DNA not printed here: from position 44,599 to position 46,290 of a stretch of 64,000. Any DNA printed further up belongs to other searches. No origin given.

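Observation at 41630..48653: Carbohydrate-utilisation cluster with an unusual deaminase-deacetylase fusion: CBM9-like secreted protein, NagB::PIG-L fusion, AraA-family isomerase, FGGY kinase, convergent MFS transporter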

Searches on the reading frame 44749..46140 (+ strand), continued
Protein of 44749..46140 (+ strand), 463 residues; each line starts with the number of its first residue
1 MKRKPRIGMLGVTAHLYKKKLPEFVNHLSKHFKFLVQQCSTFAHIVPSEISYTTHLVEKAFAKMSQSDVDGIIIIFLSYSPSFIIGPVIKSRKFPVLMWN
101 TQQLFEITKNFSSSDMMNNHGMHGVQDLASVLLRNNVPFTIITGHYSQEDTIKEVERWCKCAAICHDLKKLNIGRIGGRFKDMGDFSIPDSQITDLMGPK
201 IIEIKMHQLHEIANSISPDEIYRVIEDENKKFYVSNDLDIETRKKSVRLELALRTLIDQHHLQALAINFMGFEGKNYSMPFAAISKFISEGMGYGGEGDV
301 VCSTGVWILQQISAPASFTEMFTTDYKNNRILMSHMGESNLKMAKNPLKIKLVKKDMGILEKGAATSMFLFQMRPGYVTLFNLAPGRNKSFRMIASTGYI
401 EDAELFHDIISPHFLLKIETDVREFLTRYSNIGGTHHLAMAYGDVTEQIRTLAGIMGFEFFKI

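Call 26: find_encoding_contigs(protein=P0219, flank=8000, max_places=1)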
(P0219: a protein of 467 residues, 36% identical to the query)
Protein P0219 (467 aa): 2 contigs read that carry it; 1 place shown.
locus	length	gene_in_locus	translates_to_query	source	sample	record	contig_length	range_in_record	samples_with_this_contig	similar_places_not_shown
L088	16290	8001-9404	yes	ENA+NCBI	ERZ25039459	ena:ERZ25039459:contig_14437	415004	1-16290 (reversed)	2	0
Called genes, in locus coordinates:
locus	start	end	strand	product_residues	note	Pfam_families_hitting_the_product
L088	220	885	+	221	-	PF00202:Aminotran_3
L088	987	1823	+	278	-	PF01791:DeoC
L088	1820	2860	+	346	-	PF04909:Amidohydro_2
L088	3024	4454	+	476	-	PF01547:SBP_bac_1, PF13416:SBP_bac_8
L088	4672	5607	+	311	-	PF00528:BPD_transp_1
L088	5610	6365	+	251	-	-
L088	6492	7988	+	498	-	PF00370:FGGY_N, PF02782:FGGY_C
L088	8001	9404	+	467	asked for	PF02610:AraA_N, PF24856:AraA_central, PF11762:Arabinose_Iso_C, PF02952:Fucose_iso_C (weak)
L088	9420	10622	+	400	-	PF01208:URO-D (weak)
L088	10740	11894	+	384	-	PF01208:URO-D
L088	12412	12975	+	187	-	PF14486:DUF4432 (weak)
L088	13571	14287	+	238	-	PF01208:URO-D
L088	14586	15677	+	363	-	PF00815:Histidinol_dh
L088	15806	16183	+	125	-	-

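Call 56: find_related_loci(query=A2, collection=metagenome_contigs, flank=10000)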
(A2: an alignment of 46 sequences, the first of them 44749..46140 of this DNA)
Query A2 (463 aa) in metagenome_contigs; peptide patterns used: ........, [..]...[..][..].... (x = any residue, [..] = any of these).
600 stretches matched a pattern (row limit reached: there are more); 497 encode a relative of the query (tblastn E <= 1e-3); the best 80 are kept; 80 distinct loci.
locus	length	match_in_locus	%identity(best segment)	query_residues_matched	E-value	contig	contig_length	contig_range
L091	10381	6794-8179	61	3-463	0e+0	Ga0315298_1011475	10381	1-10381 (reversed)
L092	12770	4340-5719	50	4-463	1e-157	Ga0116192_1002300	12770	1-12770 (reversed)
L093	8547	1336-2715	50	4-463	1e-157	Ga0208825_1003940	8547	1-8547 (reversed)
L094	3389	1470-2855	50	4-463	7e-162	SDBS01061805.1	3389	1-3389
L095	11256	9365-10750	44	4-463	2e-128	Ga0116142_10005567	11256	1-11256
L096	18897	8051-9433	44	4-463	4e-118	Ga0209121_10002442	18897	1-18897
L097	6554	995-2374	44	5-463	6e-115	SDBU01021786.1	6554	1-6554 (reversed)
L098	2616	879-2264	35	3-463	3e-100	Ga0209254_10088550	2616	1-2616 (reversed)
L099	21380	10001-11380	36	5-463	6e-97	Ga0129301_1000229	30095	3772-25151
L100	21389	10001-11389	36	4-463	3e-96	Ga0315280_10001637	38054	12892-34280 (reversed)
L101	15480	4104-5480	35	3-460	1e-95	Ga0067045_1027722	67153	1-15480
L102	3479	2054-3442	33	3-463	2e-96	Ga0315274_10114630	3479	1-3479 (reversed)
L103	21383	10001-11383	38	2-463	8e-95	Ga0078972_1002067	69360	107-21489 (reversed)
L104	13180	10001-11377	35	3-460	1e-94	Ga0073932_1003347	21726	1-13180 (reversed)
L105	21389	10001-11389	36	4-463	8e-94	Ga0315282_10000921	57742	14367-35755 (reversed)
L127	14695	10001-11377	34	2-459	9e-84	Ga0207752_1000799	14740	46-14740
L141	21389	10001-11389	29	4-463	9e-78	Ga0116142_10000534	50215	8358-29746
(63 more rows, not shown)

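Call 58: search_protein_families(library=ncbifam, proteins=[L082:9412-10446:+, L141:13908-15116:+, L083:10509-11870:+, L127:1872-2708:+, L084:2807-4264:+, L081:6670-7929:+, L081:13537-14634:+, L083:6825-7958:+, L087:10708-15168:+, L085:5948-7978:+], max_evalue=0.00001)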
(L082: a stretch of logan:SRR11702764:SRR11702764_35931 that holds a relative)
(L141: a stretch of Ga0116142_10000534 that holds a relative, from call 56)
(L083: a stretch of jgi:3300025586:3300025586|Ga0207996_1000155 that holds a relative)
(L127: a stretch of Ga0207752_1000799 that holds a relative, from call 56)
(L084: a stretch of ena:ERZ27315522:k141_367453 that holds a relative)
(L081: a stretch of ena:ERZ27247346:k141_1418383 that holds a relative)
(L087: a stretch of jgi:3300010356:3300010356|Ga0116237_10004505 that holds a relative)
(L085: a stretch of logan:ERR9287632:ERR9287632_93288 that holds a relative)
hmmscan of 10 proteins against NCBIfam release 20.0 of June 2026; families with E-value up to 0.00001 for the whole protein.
L082:9412-10446:+ (344 aa): 0 families

L141:13908-15116:+ (402 aa): 6 families
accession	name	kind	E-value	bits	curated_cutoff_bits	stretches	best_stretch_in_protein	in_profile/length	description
NF052479.1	LevoglcsnDh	equivalog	1.6e-25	89.6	650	1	19-245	1-225/386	levoglucosan dehydrogenase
TIGR04380.1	myo_inos_iolG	equivalog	8.5e-13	47.9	355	1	22-177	2-149/330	inositol 2-dehydrogenase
NF040723.1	UDP-GlcNAcDh_Arch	equivalog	2.5e-11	43.6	450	1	23-178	2-146/302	UDP-N-acetylglucosamine 3-dehydrogenase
NF041392.1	XylDh_Gfo6_Halo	equivalog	1.2e-07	30.8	350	1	81-214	72-204/350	D-xylose 1-dehydrogenase Gfo6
NF052679.1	InsChiInosDhIolG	equivalog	2e-06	27.1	540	1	21-162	2-137/343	bifunctional inositol 2-dehydrogenase/D-chiro-inositol 1-dehydrogenase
NF008607.0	PRK11579.1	subfamily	3.5e-06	26.3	330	1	68-139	42-112/346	oxidoreductase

L083:10509-11870:+ (453 aa): 69 families (the best 25 are shown)
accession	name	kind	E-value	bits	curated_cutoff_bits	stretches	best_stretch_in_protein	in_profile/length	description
NF004426.0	PRK05769.1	equivalog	2.3e-113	379.3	552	1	13-446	4-439/441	acetyl ornithine aminotransferase family protein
NF006228.0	PRK08360.1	equivalog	4.3e-106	355.2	608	1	41-450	17-430/443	aspartate aminotransferase family protein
NF005993.0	PRK08117.1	subfamily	8.3e-98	327.8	574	1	28-449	4-432/433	aspartate aminotransferase family protein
NF006368.0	PRK08593.1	equivalog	1.1e-89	301.1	570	1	39-449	18-434/448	aspartate aminotransferase family protein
NF045634.1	LeuMetRace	equivalog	2e-89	300.3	800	1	42-449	18-429/432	leucine/methionine racemase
NF004714.0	PRK06058.1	subfamily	6.7e-87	292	639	1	10-445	7-445/447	4-aminobutyrate--2-oxoglutarate transaminase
NF004718.0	PRK06062.1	subfamily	1e-83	281.4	472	1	34-449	25-451/454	hypothetical protein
NF005376.0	PRK06918.1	equivalog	1.1e-83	281.2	676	1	18-445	9-442/451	4-aminobutyrate--2-oxoglutarate transaminase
TIGR00707.1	argD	subfamily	2.9e-80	269.9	410.05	1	47-444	9-380/381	acetylornithine/succinylornithine family transaminase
NF004171.0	PRK05639.1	equivalog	3.2e-80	270.2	639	1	14-445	3-442/457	alanine/serine racemase family protein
TIGR00700.1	GABAtrnsam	equivalog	8.7e-80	268.3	506.65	1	31-444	2-418/420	4-aminobutyrate--2-oxoglutarate transaminase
NF049939.1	HyAminethphonNHLyPbfA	equivalog_domain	4.3e-79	266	525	1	52-446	48-441/442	(R)-1-hydroxy-2-aminoethylphosphonate ammonia-lyase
NF005375.0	PRK06917.1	equivalog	3.4e-74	250.2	535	1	51-446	18-438/448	aspartate aminotransferase family protein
NF004755.0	PRK06082.1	equivalog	2.2e-73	247.2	467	1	51-450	58-455/459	aspartate aminotransferase family protein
NF005985.0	PRK08088.1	equivalog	3.5e-73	246.7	713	1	42-447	18-424/426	4-aminobutyrate--2-oxoglutarate transaminase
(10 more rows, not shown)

L127:1872-2708:+ (278 aa): 5 families
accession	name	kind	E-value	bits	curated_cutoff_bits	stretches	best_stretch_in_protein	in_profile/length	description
NF005556.0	PRK07226.1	subfamily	2.7e-45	154.8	241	1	10-275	4-264/267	2-amino-3,7-dideoxy-D-threo-hept-6-ulosonate synthase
TIGR01949.1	ADH_synth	equivalog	9.4e-37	127.1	299.45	1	11-271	2-253/255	2-amino-3,7-dideoxy-D-threo-hept-6-ulosonate synthase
NF006081.0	PRK08227.1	equivalog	2e-36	125.8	297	1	11-276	35-287/291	3-hydroxy-5-phosphonooxypentane-2,4-dione thiolase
NF040816.1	Fbpase1_Arch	equivalog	1.8e-30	106.3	430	1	10-273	6-268/271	class I fructose-bisphosphate aldolase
NF041223.1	BagB_FevI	exception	2.1e-21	76.3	500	1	10-263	7-255/257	bagremycin/ferroverdin biosynthesis DhnA-type aldolase BagB/FevI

L084:2807-4264:+ (485 aa): 12 families
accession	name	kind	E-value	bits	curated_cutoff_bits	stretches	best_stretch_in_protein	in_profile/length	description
TIGR01312.1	XylB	equivalog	9.2e-74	248.7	380.25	1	5-480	1-478/481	xylulokinase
NF008187.0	PRK10939.1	equivalog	1.7e-44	152.4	528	1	2-479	4-497/521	autoinducer-2 kinase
TIGR01314.1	gntK_FGGY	equivalog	3.7e-42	144.5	648.55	2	4-259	2-260/505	gluconokinase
NF011601.0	PRK15027.1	equivalog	1.1e-40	139.5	912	1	4-474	2-468/484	xylulokinase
TIGR02628.1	fuculo_kin_coli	equivalog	8.6e-32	110.7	470.9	1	4-463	3-464/465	L-fuculokinase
TIGR01311.1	glycerol_kin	equivalog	2.4e-30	105.3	590.35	1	3-473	2-482/496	glycerol kinase GlpK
TIGR01315.1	5C_CHO_kinase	subfamily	4.7e-30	104.8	408.7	2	4-241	2-260/541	FGGY family pentulose kinase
NF003154.0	PRK04123.1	equivalog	1.2e-26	93.5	428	1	132-483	162-535/554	ribulokinase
TIGR01234.1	L-ribulokinase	equivalog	8.9e-25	87.4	583.25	1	133-481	161-526/536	ribulokinase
NF000756.0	PRK00047.1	subfamily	2e-22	79.2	498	1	4-449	7-460/502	glycerol kinase GlpK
TIGR02627.1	rhamnulo_kin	equivalog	1.3e-15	56.9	527.95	1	79-263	76-259/454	rhamnulokinase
NF007925.0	PRK10640.1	equivalog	7.3e-09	34.5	639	1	75-216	78-222/489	rhamnulokinase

L081:6670-7929:+ (419 aa): 2 families
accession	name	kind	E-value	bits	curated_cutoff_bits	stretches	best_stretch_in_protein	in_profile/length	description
TIGR04380.1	myo_inos_iolG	equivalog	2.5e-09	36.5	355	1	5-151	1-146/330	inositol 2-dehydrogenase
NF040723.1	UDP-GlcNAcDh_Arch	equivalog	1.3e-07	31.5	450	1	6-153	1-144/302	UDP-N-acetylglucosamine 3-dehydrogenase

L081:13537-14634:+ (365 aa): 8 families
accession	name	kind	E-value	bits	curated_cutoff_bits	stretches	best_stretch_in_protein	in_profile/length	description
NF052479.1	LevoglcsnDh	equivalog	8.9e-61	205.7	650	1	1-364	1-386/386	levoglucosan dehydrogenase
TIGR04380.1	myo_inos_iolG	equivalog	9.6e-29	100.3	355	1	3-362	1-329/330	inositol 2-dehydrogenase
NF040723.1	UDP-GlcNAcDh_Arch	equivalog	1.9e-19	70.3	450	1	5-266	2-233/302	UDP-N-acetylglucosamine 3-dehydrogenase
NF008607.0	PRK11579.1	subfamily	1.7e-13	50.3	330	1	4-199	5-191/346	oxidoreductase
NF058563.1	BT_2159_fam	equivalog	1.8e-11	43.7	650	1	5-198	2-184/350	disaccharide 3-dehydrogenase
NF052679.1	InsChiInosDhIolG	equivalog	4.9e-10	38.9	540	1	59-162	54-158/343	bifunctional inositol 2-dehydrogenase/D-chiro-inositol 1-dehydrogenase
NF041392.1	XylDh_Gfo6_Halo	equivalog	7.5e-09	34.8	350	0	71-156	82-167/350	D-xylose 1-dehydrogenase Gfo6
NF007574.0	PRK10206.1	equivalog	3.7e-08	32.8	352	1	40-203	34-193/345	oxidoreductase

L083:6825-7958:+ (377 aa): 3 families
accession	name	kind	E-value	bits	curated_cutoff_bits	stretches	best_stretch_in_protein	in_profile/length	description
NF040654.1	MtaA_Meth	equivalog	6.4e-11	41.8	400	1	231-369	205-332/337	methylcobamide:CoM methyltransferase MtaA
NF004889.0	PRK06252.1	subfamily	5.1e-10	38.9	244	1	228-372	204-336/340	methylcobalamin:coenzyme M methyltransferase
TIGR01463.1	mtaA_cmuA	subfamily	1e-09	38.1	235.4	1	203-370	181-336/340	MtaA/CmuA family methyltransferase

L087:10708-15168:+ (1486 aa): 0 families

L085:5948-7978:+ (676 aa): 0 families
